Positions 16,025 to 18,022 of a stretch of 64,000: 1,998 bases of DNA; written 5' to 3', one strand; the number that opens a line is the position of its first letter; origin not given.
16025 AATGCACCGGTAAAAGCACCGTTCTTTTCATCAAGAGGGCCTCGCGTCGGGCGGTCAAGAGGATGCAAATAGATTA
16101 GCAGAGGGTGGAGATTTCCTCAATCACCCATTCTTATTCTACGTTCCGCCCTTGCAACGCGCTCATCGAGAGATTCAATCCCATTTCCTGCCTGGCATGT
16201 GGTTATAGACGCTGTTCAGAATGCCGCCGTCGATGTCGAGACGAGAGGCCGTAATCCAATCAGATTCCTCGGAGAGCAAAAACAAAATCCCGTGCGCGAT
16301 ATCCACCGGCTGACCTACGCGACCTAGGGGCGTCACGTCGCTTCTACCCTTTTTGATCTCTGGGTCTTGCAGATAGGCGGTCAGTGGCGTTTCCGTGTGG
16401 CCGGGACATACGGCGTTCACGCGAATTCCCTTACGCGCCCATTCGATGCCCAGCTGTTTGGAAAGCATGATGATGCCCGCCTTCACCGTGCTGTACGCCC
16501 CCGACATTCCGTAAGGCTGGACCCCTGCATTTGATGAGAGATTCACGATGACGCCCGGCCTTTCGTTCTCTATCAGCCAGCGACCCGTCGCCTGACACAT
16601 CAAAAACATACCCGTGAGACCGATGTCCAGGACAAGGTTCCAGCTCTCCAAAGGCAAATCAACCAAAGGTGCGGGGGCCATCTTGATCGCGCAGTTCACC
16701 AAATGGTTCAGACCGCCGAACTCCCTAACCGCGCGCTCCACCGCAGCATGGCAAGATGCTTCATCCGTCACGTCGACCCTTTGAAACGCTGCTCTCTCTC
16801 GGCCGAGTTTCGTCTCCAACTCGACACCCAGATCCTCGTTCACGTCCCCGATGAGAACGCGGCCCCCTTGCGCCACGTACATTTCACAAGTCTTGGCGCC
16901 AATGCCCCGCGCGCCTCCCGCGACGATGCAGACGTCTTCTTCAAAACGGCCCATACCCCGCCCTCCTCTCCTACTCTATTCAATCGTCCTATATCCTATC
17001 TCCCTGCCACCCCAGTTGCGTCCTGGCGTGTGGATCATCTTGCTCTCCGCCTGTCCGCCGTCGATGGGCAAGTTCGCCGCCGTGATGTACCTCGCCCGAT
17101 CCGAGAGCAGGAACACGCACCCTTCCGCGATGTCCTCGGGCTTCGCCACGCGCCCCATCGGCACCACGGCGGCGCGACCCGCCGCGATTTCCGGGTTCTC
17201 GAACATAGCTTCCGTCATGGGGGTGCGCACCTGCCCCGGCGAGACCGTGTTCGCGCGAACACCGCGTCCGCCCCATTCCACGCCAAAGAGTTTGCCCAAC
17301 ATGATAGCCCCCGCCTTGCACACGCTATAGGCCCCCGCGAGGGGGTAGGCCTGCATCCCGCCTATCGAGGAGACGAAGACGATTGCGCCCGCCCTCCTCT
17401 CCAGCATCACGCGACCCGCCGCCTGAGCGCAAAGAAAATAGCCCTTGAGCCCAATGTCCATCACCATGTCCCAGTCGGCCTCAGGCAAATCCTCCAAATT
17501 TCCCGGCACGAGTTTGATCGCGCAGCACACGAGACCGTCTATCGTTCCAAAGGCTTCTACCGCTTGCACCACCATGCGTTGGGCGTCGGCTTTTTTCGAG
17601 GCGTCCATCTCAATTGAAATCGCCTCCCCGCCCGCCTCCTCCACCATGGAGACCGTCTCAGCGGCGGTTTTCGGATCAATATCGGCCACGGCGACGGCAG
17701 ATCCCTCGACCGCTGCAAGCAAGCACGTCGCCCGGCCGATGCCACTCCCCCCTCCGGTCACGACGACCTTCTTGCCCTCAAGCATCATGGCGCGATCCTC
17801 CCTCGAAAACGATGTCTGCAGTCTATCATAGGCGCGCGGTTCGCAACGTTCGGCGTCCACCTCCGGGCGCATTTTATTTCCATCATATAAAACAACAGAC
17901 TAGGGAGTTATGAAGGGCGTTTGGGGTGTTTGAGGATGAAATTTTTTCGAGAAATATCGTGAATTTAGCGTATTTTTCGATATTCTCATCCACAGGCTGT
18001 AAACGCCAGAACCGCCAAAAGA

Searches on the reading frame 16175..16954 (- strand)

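Call 24: search_protein_families(library=pfam, proteins=[window:16175-16954:-], max_evalue=0.00001)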
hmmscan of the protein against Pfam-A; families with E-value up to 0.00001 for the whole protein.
window:16175-16954:- (259 aa): 3 families
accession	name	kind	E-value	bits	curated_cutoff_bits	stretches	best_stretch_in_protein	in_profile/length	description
PF13561.12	adh_short_C2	-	7.4e-54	183.3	27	1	15-245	3-235/236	Enoyl-(Acyl carrier protein) reductase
PF00106.31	adh_short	-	4.9e-46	157.1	26.6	1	8-197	2-192/195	short chain dehydrogenase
PF08659.16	KR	-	5.8e-07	30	22.6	1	10-155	4-150/180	KR domain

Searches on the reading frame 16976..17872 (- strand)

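Call 24: search_protein_families(library=pfam, proteins=[window:16976-17872:-], max_evalue=0.00001)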
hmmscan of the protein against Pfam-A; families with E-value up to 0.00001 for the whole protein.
window:16976-17872:- (298 aa): 3 families
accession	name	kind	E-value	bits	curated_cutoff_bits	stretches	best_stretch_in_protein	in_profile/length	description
PF13561.12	adh_short_C2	-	3.7e-58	197.4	27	1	43-273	6-234/236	Enoyl-(Acyl carrier protein) reductase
PF00106.31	adh_short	-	5e-46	157.1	26.6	1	34-226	1-193/195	short chain dehydrogenase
PF08659.16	KR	-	4.5e-09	36.9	22.6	1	36-184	3-151/180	KR domain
